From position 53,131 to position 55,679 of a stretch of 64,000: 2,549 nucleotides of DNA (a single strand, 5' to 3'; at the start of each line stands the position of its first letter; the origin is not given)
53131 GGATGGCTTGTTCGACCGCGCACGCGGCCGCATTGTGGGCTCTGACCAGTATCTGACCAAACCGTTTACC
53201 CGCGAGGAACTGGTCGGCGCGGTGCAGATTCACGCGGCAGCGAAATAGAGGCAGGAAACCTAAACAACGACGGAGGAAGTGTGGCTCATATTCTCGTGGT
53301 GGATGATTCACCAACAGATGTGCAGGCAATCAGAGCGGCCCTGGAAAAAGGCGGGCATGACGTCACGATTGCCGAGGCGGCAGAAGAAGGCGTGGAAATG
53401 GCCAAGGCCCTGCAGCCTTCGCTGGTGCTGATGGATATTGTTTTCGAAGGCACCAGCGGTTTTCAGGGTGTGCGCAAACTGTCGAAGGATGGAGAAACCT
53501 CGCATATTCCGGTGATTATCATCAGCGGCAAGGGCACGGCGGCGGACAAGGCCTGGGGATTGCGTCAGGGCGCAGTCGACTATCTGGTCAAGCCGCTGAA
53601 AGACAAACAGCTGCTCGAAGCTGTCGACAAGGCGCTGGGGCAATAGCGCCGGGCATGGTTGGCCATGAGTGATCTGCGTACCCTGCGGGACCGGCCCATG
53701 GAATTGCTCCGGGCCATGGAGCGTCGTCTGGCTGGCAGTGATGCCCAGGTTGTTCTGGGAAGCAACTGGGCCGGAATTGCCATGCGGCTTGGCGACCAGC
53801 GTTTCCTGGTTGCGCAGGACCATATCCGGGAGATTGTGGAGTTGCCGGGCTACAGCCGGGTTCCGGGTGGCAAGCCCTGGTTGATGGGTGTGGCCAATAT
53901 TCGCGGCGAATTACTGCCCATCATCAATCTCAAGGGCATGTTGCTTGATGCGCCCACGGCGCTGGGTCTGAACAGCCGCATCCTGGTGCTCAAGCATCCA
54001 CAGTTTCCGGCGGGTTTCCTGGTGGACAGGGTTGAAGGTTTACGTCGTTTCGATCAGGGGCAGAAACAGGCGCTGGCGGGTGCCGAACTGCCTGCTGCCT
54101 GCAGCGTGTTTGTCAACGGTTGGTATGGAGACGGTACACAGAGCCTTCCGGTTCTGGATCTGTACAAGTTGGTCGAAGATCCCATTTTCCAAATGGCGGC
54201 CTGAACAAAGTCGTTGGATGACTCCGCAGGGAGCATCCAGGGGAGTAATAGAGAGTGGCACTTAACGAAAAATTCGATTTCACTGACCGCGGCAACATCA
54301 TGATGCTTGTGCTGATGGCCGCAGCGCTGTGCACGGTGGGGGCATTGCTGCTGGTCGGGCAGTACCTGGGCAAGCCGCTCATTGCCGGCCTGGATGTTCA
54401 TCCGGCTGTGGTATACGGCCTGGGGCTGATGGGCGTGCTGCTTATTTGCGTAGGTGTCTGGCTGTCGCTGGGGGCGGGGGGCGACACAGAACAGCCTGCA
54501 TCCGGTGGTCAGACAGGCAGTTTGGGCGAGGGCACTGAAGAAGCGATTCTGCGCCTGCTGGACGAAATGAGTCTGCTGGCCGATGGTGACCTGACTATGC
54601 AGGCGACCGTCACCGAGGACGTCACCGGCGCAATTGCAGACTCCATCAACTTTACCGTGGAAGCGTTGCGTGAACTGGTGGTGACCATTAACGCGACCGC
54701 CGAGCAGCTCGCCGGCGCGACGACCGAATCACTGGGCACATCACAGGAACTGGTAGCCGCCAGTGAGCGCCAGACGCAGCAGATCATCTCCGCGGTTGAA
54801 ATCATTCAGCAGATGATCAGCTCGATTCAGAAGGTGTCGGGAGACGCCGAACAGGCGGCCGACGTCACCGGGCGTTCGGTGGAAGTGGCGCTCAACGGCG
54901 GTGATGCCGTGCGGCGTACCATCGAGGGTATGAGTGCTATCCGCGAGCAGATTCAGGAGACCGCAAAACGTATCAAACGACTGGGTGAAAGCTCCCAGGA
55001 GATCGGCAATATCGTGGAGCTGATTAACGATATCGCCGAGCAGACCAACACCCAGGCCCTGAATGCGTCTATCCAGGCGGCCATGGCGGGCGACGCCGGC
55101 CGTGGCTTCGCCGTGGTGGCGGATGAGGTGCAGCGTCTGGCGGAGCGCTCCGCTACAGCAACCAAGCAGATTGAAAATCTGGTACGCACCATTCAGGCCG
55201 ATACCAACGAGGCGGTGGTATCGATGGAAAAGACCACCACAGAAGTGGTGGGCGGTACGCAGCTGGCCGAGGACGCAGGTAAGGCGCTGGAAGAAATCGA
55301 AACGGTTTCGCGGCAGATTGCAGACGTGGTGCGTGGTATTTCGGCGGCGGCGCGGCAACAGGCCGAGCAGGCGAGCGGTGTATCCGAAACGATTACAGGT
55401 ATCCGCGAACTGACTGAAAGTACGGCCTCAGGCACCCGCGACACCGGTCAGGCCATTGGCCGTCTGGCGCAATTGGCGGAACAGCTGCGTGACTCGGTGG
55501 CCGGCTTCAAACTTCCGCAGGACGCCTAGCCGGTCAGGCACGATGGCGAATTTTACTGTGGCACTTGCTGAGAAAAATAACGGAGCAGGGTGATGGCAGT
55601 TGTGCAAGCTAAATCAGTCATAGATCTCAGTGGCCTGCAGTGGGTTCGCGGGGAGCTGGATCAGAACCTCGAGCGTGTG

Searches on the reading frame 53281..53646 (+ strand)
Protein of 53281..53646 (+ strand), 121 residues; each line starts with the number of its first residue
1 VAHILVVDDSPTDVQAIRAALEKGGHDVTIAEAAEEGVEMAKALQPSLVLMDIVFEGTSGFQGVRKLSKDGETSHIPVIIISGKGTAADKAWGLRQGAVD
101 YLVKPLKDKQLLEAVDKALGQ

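Call 7: search_protein_families(library=ncbifam, proteins=[window:53281-53646:+])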
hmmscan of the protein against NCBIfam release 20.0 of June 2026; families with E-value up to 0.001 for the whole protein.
window:53281-53646:+ (121 aa): 98 families (the best 25 are shown)
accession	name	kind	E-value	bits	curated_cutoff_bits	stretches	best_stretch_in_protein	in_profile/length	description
NF007135.0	PRK09581.1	equivalog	8.4e-25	87.5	474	1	1-115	2-116/457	PleD family two-component system response regulator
TIGR02154.1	PhoB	equivalog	4.9e-23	81.6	296.2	1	2-115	3-116/226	phosphate regulon transcriptional regulator PhoB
NF053854.1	RespRegPhoBBctds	equivalog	9.2e-21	74.2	270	1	4-115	1-111/225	two-component system response regulator PhoB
NF040689.1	MtrAB_MtrA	equivalog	3.8e-18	65.6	300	1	4-115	1-109/219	MtrAB system response regulator MtrA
NF045505.1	RR_RssB_Pseudo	equivalog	5e-18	65.3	700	1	2-119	6-122/394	two-component system response regulator RssB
NF051870.1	NAssimRespRegNtrX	equivalog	6.3e-18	64.9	600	1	1-119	1-119/452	nitrogen assimilation response regulator NtrX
NF040534.1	resp_reg_YycF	equivalog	7.1e-18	64.7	340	1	3-117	2-113/231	response regulator YycF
NF045944.1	ResRegRpaBCyano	equivalog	2.9e-17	62.8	330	1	5-115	1-108/229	response regulator transcription factor RpaB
NF041733.1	resp_reg_CseB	equivalog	3.2e-17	62.7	350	1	3-112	2-108/228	two-component system response regulator CseB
NF045717.1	DVU0259_DivK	exception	2.1e-16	60.1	160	1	3-120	4-117/117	DVU0259 family response regulator domain-containing protein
NF006900.1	PRK09390.1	equivalog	4.3e-16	59.1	255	1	3-120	6-121/203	response regulator FixJ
NF047793.1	ResRegPgtA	equivalog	8.8e-16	57.7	650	1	3-120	7-122/414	two-component system response regulator PgtA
TIGR01387.1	cztR_silR_copR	subfamily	9.7e-16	58.1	279.2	1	4-119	1-114/218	heavy metal response regulator transcription factor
NF007546.0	PRK10161.1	equivalog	2.1e-15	57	471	1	3-115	4-116/229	phosphate response regulator transcription factor PhoB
NF008034.0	PRK10766.1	equivalog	3.2e-15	56.2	275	1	2-115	3-113/231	two-component system response regulator TorR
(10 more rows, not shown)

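Call 8: find_encoding_contigs(protein=window:53281-53646:+, flank=3000, max_places=10)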
Protein window:53281-53646:+ (121 aa): 3 contigs read that carry it; 1 place shown.
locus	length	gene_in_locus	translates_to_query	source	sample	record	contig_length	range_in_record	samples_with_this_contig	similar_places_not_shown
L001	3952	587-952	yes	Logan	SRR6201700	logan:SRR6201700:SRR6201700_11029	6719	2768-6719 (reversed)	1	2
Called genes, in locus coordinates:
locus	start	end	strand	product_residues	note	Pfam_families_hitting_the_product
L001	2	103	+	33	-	?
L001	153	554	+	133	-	PF00072:Response_reg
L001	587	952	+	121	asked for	PF00072:Response_reg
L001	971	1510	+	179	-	PF01584:CheW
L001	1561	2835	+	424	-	PF00015:MCPsignal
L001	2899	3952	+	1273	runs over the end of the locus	?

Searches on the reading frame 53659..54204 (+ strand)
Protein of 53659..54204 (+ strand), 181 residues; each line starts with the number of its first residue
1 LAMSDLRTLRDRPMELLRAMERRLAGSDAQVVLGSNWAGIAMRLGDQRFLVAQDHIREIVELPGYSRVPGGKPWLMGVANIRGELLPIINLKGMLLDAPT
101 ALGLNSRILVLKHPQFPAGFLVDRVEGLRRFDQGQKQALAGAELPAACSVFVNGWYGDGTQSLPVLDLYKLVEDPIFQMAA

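Call 7: search_protein_families(library=ncbifam, proteins=[window:53659-54204:+])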
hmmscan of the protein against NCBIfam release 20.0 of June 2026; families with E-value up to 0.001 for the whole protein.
window:53659-54204:+ (181 aa): 1 family
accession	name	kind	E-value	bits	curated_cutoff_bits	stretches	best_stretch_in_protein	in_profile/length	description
NF007903.0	PRK10612.1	equivalog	0.00087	19.1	260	1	42-131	22-111/167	chemotaxis protein CheW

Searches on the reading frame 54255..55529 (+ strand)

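Call 49: search_protein_families(library=pfam, proteins=[window:54255-55529:+], max_evalue=0.00001)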
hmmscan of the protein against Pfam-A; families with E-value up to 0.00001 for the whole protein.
window:54255-55529:+ (424 aa): 1 family
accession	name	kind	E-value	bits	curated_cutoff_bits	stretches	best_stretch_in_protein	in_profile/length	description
PF00015.26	MCPsignal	-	4.2e-41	141.1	34.6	1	207-386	6-171/172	Methyl-accepting chemotaxis protein (MCP) signalling domain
